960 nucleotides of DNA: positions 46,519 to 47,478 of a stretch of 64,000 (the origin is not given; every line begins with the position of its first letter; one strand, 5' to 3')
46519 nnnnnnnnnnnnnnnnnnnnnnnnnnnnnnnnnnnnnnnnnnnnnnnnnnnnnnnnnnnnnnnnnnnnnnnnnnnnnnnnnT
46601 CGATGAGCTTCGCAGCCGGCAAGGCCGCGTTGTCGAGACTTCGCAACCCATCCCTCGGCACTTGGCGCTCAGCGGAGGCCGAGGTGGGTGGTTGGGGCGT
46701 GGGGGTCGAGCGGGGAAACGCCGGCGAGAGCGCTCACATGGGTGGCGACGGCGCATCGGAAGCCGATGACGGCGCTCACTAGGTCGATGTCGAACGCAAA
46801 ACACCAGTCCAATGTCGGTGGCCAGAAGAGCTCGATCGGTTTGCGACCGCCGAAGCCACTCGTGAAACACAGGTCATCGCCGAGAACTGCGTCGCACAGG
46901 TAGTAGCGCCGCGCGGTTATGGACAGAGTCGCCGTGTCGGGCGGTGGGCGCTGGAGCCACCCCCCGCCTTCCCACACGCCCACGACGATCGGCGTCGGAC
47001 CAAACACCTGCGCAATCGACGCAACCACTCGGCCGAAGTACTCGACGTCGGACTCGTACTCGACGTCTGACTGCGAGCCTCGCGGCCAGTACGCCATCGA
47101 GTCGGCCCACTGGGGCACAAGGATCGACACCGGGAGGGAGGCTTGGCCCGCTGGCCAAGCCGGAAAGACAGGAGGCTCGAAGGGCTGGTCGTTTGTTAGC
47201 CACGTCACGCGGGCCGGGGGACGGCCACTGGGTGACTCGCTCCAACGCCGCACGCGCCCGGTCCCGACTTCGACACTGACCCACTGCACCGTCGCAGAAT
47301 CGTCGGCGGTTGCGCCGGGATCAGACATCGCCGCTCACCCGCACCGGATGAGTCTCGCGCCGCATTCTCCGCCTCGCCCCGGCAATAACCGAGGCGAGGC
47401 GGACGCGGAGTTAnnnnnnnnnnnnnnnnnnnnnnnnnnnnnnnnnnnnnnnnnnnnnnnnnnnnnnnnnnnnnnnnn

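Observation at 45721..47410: Orphan two-gene cassette wedged between rpoC and rpsL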

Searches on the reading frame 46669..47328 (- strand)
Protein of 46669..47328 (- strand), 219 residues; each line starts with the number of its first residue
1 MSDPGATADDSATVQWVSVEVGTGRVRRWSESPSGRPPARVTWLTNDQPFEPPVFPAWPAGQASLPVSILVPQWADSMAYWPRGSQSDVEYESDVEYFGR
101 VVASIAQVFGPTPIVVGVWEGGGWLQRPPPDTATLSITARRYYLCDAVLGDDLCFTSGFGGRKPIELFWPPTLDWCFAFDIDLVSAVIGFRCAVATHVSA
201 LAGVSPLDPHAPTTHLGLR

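Call 3: search_protein_families(library=pfam, proteins=[window:46669-47328:-], max_evalue=1)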
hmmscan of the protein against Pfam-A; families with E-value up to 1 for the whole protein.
window:46669-47328:- (219 aa): 1 family
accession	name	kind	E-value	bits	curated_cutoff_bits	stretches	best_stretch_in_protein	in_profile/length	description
PF08205.18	C2-set_2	-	0.15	12.6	21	1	32-50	23-41/89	CD80-like C2-set immunoglobulin domain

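Call 4: search_protein_families(library=ncbifam, proteins=[window:46669-47328:-], max_evalue=1)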
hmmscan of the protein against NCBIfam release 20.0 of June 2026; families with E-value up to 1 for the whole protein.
window:46669-47328:- (219 aa): 0 families

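Call 5: search_protein_families(library=padloc, proteins=[window:46669-47328:-], max_evalue=1)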
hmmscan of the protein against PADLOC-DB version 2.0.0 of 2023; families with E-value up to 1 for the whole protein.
window:46669-47328:- (219 aa): 0 families

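Call 6: search_protein_families(library=phrogs, proteins=[window:46669-47328:-], max_evalue=1)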
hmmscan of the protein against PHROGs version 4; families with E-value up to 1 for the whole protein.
window:46669-47328:- (219 aa): 0 families

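Call 10: find_homologous_proteins(query=window:46669-47328:-, max_evalue=0.01)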
Query window:46669-47328:- (219 aa): 1 proteins with E <= 0.01 among 331 candidates.
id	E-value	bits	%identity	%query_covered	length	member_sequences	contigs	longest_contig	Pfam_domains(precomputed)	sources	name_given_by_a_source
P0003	6.0e-147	506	100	100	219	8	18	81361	-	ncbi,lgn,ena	-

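Call 11: find_encoding_contigs(protein=P0003, flank=10000, max_places=10)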
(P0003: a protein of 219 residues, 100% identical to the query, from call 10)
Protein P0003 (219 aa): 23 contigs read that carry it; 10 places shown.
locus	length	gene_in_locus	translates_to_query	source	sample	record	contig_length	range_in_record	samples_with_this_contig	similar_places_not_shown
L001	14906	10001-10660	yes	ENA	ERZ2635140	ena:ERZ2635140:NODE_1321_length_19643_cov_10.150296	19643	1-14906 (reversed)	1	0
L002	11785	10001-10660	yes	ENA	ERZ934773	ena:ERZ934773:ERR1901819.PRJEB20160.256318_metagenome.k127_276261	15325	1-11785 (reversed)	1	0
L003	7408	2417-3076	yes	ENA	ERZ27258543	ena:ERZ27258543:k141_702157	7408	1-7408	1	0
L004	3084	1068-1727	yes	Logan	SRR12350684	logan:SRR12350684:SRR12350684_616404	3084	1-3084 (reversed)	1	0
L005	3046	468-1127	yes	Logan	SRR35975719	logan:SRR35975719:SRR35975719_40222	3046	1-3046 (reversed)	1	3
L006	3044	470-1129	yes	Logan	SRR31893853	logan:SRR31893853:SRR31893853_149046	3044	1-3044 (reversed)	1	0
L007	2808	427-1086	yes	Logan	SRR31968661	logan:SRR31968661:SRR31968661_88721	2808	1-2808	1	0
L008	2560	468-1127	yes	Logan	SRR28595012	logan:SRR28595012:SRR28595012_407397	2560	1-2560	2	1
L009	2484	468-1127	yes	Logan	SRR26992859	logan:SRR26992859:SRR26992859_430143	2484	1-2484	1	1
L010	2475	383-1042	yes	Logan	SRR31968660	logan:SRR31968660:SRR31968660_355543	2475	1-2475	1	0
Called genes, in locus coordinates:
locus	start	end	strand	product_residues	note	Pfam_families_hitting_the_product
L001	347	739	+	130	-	PF01850:PIN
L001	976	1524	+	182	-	PF00466:Ribosomal_L10, PF27436:RL10_C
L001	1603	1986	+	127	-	PF16320:Ribosomal_L12_N, PF00542:Ribosomal_L12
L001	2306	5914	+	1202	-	PF04563:RNA_pol_Rpb2_1, PF04561:RNA_pol_Rpb2_2, PF04565:RNA_pol_Rpb2_3, PF10385:RNA_pol_Rpb2_45, PF00562:RNA_pol_Rpb2_6, PF04560:RNA_pol_Rpb2_7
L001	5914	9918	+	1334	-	PF04997:RNA_pol_Rpb1_1, PF00623:RNA_pol_Rpb1_2, PF04983:RNA_pol_Rpb1_3, PF05000:RNA_pol_Rpb1_4, PF04998:RNA_pol_Rpb1_5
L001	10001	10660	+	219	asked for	-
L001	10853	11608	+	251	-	-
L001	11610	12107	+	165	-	PF00164:Ribosom_S12_S23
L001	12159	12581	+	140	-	PF00177:Ribosomal_S7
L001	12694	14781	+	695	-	PF00009:GTP_EFTU, PF03144:GTP_EFTU_D2, PF22042:EF-G_D2, PF14492:EFG_III, PF16658:RF3_C, PF03764:EFG_IV, PF00679:EFG_C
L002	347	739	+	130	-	PF01850:PIN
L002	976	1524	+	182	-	PF00466:Ribosomal_L10, PF27436:RL10_C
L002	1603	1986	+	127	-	PF16320:Ribosomal_L12_N, PF00542:Ribosomal_L12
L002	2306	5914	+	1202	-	PF04563:RNA_pol_Rpb2_1, PF04561:RNA_pol_Rpb2_2, PF04565:RNA_pol_Rpb2_3, PF10385:RNA_pol_Rpb2_45, PF00562:RNA_pol_Rpb2_6, PF04560:RNA_pol_Rpb2_7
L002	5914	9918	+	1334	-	PF04997:RNA_pol_Rpb1_1, PF00623:RNA_pol_Rpb1_2, PF04983:RNA_pol_Rpb1_3, PF05000:RNA_pol_Rpb1_4, PF04998:RNA_pol_Rpb1_5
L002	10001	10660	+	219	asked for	-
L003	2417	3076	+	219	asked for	-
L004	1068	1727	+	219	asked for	-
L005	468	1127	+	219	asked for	-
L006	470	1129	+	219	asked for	-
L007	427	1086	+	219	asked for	-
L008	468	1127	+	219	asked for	-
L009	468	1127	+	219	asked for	-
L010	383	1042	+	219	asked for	-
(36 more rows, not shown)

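Call 16: list_cluster_members(proteins=[P0003, P0001, P0002])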
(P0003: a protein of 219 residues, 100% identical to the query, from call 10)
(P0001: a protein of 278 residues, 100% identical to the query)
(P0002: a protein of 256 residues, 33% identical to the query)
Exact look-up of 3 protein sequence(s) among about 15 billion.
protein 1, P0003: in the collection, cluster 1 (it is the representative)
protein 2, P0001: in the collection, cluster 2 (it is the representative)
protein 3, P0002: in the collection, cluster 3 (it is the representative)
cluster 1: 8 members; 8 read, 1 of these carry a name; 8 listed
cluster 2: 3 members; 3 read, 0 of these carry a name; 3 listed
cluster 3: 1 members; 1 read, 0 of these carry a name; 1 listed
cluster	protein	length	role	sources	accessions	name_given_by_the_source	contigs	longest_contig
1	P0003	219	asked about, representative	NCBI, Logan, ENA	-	-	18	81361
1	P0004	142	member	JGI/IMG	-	hypothetical protein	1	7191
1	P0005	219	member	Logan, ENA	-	-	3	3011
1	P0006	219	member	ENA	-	-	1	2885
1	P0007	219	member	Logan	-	-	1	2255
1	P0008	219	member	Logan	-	-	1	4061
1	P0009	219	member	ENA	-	-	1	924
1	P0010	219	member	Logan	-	-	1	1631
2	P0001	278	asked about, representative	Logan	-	-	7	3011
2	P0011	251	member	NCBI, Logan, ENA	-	-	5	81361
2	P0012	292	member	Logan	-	-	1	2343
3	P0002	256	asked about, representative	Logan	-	-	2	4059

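Call 32: search_protein_representatives(protein=window:46669-47328:-)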
Query: 219 residues. Proteins with E-value up to 0.001 (for the whole library): 5; up to 1e-10: 1; up to 1e-30: 1. The best 5 are listed.
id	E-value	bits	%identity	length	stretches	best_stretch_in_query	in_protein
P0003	1.9e-147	505.7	100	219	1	1-219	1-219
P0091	5.7e-06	42.5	34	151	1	116-211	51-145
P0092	1.7e-04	37.6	33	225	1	109-202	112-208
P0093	1.9e-04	37.5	37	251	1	110-193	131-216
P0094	4.7e-04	36.2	34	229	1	107-190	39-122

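Call 34: search_protein_families(library=pfam, proteins=[P0091, P0092, P0093, P0094], max_evalue=1)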
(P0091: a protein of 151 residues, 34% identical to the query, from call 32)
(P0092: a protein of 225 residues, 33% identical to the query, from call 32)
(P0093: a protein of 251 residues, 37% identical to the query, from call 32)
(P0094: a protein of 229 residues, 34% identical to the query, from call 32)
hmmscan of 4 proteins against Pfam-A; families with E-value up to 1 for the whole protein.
P0091 (151 aa): 0 families

P0092 (225 aa): 0 families

P0093 (251 aa): 0 families

P0094 (229 aa): 0 families

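Call 40: search_protein_families(library=ncbifam, proteins=[P0091, P0092, P0093, P0094], max_evalue=1)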
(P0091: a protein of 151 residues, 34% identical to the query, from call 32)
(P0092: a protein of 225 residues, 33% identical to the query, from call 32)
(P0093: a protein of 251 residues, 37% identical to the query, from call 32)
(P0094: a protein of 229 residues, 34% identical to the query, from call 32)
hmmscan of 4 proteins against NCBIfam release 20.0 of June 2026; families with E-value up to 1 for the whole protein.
P0091 (151 aa): 0 families

P0092 (225 aa): 1 family
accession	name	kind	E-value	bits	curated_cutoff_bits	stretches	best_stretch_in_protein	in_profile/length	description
NF004475.0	PRK05809.1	subfamily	0.14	11.6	394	1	101-137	121-155/260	short-chain-enoyl-CoA hydratase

P0093 (251 aa): 0 families

P0094 (229 aa): 0 families

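Call 44: find_related_loci(query=A5, collection=metagenome_contigs, flank=5000)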
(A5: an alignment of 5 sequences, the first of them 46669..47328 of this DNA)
Query A5 (219 aa) in metagenome_contigs; peptide patterns used: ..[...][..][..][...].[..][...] (x = any residue, [..] = any of these).
359 stretches matched a pattern; 48 encode a relative of the query (tblastn E <= 1e-3); 48 distinct loci.
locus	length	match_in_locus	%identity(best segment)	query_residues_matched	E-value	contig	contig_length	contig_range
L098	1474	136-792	100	1-219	4e-157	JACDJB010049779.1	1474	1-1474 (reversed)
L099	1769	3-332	100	110-219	1e-72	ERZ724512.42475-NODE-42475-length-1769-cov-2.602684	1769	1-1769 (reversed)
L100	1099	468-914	32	73-212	4e-8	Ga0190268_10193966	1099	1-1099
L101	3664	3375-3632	32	118-204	2e-7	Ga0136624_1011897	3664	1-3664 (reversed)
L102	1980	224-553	30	96-205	4e-7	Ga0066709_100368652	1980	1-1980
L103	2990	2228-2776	26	52-207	7e-7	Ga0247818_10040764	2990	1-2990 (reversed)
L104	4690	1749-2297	26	52-207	7e-7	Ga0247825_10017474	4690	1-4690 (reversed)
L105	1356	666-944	29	95-189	1e-6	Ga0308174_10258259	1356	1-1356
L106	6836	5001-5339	31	100-210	3e-6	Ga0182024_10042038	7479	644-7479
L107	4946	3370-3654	33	100-189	3e-6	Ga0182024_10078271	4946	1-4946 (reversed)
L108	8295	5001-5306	34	117-216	4e-6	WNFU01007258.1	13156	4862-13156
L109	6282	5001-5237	32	112-189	4e-6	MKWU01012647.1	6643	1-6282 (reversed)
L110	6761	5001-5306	34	117-216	4e-6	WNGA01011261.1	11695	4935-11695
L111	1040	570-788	32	117-189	7e-6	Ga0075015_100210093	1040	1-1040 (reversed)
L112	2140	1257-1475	32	116-189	1e-5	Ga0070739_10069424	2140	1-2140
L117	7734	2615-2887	33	100-188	2e-5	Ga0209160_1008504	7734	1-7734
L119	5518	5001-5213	36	118-189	2e-5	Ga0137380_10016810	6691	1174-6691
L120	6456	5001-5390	25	83-217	3e-5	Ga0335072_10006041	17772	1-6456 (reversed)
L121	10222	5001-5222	32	117-189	2e-5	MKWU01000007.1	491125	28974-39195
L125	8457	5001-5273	31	107-195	3e-5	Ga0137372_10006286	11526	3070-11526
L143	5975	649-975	28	99-205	1e-4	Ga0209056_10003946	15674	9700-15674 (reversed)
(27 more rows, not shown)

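Call 49: search_protein_families(library=pfam, alignment_id=A6, max_evalue=0.1)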
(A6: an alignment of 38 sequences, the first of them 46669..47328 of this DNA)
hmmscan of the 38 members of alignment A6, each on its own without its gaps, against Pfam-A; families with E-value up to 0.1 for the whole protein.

A. member 1, window:46669-47328:- (219 aa): 0 families

B. families by the number of members that match (of 38 scanned): 0 families

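Call 51: search_solved_structures(query=A6, max_evalue=10, show_alignments=1)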
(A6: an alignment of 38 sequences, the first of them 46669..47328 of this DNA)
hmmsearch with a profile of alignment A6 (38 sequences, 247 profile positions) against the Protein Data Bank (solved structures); distinct sequences matched with E-value up to 10: 0.

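Call 59: predict_structure(alignment_id=A5)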
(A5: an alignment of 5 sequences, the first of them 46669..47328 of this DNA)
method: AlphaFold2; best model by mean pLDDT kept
length: 219 residues; sequences in the alignment: 5
mean_pLDDT: 45.6   pTM: 0.39
mean pLDDT of the five models: 45.6, 43.0, 40.4, 38.1, 36.8
residues with pLDDT >= 90: 0; 70-90: 0; 50-70: 98; < 50: 121
segments of 3 or more residues with pLDDT < 50: 1-95, 152-164, 181-183, 212-219
pLDDT, mean of each block of 10 residues (from residue 1): 31 28 32 33 30 34 29 29 30 50 60 62 53 63 63 43 54 61 51 63 60 45
secondary structure, 60 per line:
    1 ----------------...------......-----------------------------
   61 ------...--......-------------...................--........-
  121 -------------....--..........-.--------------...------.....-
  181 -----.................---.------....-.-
elements in order: E17-19 E26-28 H72-77 H91-109 E112-119 E134-137 E140-149 E166-168 E175-179 E186-191 H192-202 H213-216

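Call 60: find_encoding_contigs(protein=P0010, flank=5000, max_places=3)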
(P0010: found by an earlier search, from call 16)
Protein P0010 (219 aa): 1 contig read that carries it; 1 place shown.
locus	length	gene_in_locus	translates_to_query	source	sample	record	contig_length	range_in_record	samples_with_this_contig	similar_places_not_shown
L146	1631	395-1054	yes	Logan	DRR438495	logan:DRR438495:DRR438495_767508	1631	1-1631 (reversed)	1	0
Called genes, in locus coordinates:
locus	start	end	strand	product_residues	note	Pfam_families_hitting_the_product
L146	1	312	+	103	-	?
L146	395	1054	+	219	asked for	-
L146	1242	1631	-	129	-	?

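Call 61: find_encoding_contigs(protein=P0008, flank=5000, max_places=3)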
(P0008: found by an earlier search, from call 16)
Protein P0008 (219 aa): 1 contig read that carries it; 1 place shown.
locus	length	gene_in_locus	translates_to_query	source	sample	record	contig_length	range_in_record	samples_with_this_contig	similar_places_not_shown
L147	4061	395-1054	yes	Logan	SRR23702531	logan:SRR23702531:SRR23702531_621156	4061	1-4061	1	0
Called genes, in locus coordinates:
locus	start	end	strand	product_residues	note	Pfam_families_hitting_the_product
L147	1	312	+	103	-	?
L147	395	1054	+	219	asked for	-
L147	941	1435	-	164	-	-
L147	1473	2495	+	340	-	-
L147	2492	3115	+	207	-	-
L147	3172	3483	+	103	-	-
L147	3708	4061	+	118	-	?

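Call 69: search_protein_families(library=pfam, proteins=[L147:1473-2495:+, L147:2492-3115:+, L147:3172-3483:+, L146:1242-1631:-], max_evalue=0.01)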
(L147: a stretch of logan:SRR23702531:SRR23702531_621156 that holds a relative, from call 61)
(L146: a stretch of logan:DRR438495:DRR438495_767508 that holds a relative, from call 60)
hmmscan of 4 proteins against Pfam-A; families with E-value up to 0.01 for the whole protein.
L147:1473-2495:+ (340 aa): 0 families

L147:2492-3115:+ (207 aa): 1 family
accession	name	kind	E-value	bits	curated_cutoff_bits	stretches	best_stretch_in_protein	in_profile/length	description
PF03734.19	YkuD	-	0.0087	17.1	23.4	0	59-179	14-133/146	L,D-transpeptidase catalytic domain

L147:3172-3483:+ (103 aa): 0 families

L146:1242-1631:- (129 aa): 0 families

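Call 72: search_protein_families(library=pfam, proteins=[L120:1746-4481:+, L106:5466-6083:+, L117:3002-3922:+, L117:1501-1833:+, L121:3621-4379:+, L121:5542-6423:+, L125:5422-6165:+, L108:4083-4385:+, L143:1025-1432:+, L119:4040-4450:+], max_evalue=0.01)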
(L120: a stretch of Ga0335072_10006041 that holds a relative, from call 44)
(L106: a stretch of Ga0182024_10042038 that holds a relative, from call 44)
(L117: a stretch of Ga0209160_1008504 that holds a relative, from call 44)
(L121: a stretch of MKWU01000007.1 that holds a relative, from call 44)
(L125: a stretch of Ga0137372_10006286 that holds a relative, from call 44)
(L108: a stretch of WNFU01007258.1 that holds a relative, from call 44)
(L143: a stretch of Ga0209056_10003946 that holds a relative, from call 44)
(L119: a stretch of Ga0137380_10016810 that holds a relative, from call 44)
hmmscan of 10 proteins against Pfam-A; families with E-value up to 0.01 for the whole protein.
L120:1746-4481:+ (912 aa): 3 families
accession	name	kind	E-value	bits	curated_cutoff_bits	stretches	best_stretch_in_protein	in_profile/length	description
PF09286.16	Pro-kuma_activ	-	9.2e-24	84.8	23.5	1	160-294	7-142/143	Pro-kumamolisin, activation domain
PF01833.30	TIG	-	1.4e-22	79.9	20.9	2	832-912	1-84/84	IPT/TIG domain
PF00082.27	Peptidase_S8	-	1.9e-10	41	21.8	1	424-636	74-253/288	Subtilase family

L106:5466-6083:+ (206 aa): 0 families

L117:3002-3922:+ (307 aa): 4 families
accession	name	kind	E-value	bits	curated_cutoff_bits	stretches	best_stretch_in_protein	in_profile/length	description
PF11716.13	MDMPI_N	-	2.9e-18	67.4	24.2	1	52-194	1-140/140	Mycothiol maleylpyruvate isomerase N-terminal domain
PF12867.12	DinB_2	-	1.5e-09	38.8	24.8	1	53-167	3-102/128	DinB superfamily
PF05163.17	DinB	-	2.8e-06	27.8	23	1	45-106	6-67/165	DinB family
PF08020.16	DUF1706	-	0.0012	19.3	24.2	0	42-90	4-55/166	Protein of unknown function (DUF1706)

L117:1501-1833:+ (111 aa): 0 families

L121:3621-4379:+ (253 aa): 1 family
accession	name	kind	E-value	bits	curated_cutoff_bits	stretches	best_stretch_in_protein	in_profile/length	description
PF02557.22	VanY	-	6.8e-36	123.4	25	1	117-240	4-130/132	D-alanyl-D-alanine carboxypeptidase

L121:5542-6423:+ (294 aa): 3 families
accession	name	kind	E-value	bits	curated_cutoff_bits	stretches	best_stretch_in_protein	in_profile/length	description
PF01758.21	SBF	-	2.3e-36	125.7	24.3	1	16-200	1-189/191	Sodium Bile acid symporter family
PF13593.11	SBF_like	-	4.2e-18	66.1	25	1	14-286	32-312/313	SBF-like CPA transporter family (DUF4137)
PF00999.27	Na_H_Exchanger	-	0.00022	20.6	26.2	1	9-191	41-221/375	Sodium/hydrogen exchanger, transmembrane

L125:5422-6165:+ (248 aa): 0 families

L108:4083-4385:+ (101 aa): 0 families

L143:1025-1432:+ (136 aa): 0 families

L119:4040-4450:+ (137 aa): 1 family
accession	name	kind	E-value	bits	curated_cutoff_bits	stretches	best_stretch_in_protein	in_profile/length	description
PF01850.27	PIN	-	6.7e-07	30.4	23.6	1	4-121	1-118/120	PIN domain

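Call 89: search_dna_similar(query=P0093, collection=plasmids, mode=protein, max_rows=15)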
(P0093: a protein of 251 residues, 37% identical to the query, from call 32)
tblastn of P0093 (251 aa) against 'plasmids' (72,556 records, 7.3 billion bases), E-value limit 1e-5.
Records with a match: 40; places in all: 45; records where one place covers at least 80% of the query: 26.
Best place of each record, by identity: <60% 40.
By first word of the organism name: Rhodococcus 23; Mycobacterium 9; Hoyosella 2; Gordonia 1; Glaciihabitans 1; Curtobacterium 1; Arthrobacter 1; Clavibacter 1; Leifsonia 1.
By predicted mobility (MOB-suite, as given by PLSDB): mobilizable 19; non-mobilizable 11; conjugative 10.
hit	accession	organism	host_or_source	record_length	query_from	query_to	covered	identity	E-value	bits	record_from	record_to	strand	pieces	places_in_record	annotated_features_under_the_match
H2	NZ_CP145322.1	Rhodococcus ruber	-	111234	22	250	91%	39.2%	4e-36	142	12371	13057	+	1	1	hypothetical protein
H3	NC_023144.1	Rhodococcus pyridinivorans SB3094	-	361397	22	249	91%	39.2%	9e-40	153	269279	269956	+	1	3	hypothetical protein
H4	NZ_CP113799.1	Rhodococcus pyridinivorans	sediment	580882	22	249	91%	39.2%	4e-39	150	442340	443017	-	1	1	hypothetical protein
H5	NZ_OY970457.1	Mycobacterium riyadhense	-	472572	23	250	91%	39.1%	2e-36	143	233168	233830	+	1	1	none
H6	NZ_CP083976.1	Rhodococcus rhodochrous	compost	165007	22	249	91%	39.0%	2e-38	149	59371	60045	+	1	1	hypothetical protein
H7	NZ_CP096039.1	Rhodococcus pyridinivorans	cell culture,soil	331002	22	249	91%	38.5%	7e-38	147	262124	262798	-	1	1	hypothetical protein (x2)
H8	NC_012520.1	Rhodococcus opacus B4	-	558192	22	250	91%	38.2%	2e-35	140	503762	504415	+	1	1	hypothetical protein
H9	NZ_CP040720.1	Rhodococcus pyridinivorans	prokaryote,Quinoline-degrading ...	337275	22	249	91%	38.0%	1e-36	143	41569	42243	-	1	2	hypothetical protein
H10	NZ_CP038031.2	Rhodococcus ruber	cell culture,Chilean kraft-pulp mill ...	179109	14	250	94%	36.3%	9e-35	138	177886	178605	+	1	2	hypothetical protein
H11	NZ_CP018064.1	Rhodococcus sp. 2G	cell culture,soil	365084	22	249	91%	37.1%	6e-38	147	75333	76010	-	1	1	hypothetical protein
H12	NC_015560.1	Hoyosella subflava DQS3-9A1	crude oil-polluted soil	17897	27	246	88%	37.4%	2e-29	123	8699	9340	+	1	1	hypothetical protein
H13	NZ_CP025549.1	Mycobacterium paragordonae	Homo sapiens,cultured bacteria,sputum ...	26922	21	249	91%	35.3%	7e-40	153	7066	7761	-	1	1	hypothetical protein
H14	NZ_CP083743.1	Mycobacterium ulcerans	Cynoglossus semilaevis,whole ...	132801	22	249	91%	34.6%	9e-34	135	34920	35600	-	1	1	hypothetical protein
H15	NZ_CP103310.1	Rhodococcus pyridinivorans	Sediment samples were collected from a ...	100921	32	247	86%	34.7%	6e-26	113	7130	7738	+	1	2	hypothetical protein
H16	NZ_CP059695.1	Gordonia rubripertincta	Cell culture,soil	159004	34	249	86%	34.1%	9e-23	103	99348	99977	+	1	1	hypothetical protein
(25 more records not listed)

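Call 90: get_annotated_region(hit=H12, flank=6000)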
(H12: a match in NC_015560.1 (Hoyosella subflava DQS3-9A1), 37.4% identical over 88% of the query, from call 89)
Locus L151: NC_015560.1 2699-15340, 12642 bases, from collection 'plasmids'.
description: Hoyosella subflava DQS3-9A1 plasmid pAS9A-1, complete sequence
organism: Hoyosella subflava DQS3-9A1 (NCBI taxid 443218)
taxonomy: Bacteria; Actinomycetota; Actinomycetes; Mycobacteriales; Hoyosellaceae; Hoyosella; Hoyosella subflava; Hoyosella subflava DQS3-9A1
host: -; source: crude oil-polluted soil; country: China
typing (MOB-suite, as given by PLSDB): mobilizable; replicon rep_cluster_498; relaxase MOBF
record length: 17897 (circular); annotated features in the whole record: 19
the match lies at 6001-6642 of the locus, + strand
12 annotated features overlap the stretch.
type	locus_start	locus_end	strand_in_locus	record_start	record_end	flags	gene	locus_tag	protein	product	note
CDS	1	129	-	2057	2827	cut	-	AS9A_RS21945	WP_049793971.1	ParA family protein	-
CDS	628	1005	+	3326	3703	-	-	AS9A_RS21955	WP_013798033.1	hypothetical protein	-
CDS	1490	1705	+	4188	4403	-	-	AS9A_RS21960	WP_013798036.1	hypothetical protein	-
CDS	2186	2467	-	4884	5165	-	-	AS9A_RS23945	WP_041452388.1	hypothetical protein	-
CDS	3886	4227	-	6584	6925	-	-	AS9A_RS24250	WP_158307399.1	hypothetical protein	-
CDS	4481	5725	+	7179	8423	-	-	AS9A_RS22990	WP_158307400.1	hypothetical protein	-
CDS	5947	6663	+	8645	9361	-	-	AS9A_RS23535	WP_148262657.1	hypothetical protein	-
CDS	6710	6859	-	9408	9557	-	-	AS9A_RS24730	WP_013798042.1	helix-turn-helix domain-containing protein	-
CDS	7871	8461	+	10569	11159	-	-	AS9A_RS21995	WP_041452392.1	recombinase family protein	GO:0006310 - DNA recombination [Evidence IEA]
CDS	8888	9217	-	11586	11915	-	-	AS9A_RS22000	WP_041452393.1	hypothetical protein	-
CDS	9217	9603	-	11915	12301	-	-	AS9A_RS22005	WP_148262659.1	hypothetical protein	-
CDS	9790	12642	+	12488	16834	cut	mobF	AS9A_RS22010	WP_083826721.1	MobF family relaxase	-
